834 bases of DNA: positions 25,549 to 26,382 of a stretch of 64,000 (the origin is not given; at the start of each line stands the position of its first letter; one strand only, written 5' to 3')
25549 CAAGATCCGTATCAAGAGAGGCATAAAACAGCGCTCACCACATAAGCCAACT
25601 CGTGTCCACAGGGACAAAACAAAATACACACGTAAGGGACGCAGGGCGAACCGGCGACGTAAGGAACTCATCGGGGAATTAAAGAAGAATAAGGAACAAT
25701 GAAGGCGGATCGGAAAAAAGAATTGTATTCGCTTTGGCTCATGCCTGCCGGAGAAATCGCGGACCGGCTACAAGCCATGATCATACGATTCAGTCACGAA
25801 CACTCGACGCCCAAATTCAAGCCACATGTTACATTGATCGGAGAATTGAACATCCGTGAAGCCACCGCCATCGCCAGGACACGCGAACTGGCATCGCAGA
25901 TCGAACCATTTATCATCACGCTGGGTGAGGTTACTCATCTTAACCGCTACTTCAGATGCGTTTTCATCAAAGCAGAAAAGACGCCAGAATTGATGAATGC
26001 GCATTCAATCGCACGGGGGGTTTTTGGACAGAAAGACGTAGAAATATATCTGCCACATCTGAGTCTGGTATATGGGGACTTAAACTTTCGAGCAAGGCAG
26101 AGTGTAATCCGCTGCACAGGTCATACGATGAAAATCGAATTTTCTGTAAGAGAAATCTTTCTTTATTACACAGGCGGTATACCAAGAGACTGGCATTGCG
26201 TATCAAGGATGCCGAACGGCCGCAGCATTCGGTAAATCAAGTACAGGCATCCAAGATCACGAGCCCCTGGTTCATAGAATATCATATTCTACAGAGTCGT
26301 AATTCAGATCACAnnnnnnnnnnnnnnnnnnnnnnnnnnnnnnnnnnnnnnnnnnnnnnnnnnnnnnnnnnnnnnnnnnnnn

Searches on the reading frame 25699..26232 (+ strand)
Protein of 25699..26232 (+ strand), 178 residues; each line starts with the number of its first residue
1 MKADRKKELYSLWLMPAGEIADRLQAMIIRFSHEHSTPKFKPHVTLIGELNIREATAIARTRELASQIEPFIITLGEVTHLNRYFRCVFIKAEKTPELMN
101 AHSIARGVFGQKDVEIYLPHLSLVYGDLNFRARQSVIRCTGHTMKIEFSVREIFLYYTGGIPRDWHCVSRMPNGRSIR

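Call 68: search_protein_families(library=pfam, proteins=[window:25699-26232:+], max_evalue=0.001)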
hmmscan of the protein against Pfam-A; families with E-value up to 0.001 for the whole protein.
window:25699-26232:+ (178 aa): 2 families
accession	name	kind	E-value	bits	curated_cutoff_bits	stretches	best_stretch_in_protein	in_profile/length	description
PF07823.17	CPDase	-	1.5e-12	48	21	1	11-135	4-149/199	Cyclic phosphodiesterase-like protein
PF13563.12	2_5_RNA_ligase2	-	5.4e-11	43.2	27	1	25-158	13-148/152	2'-5' RNA ligase superfamily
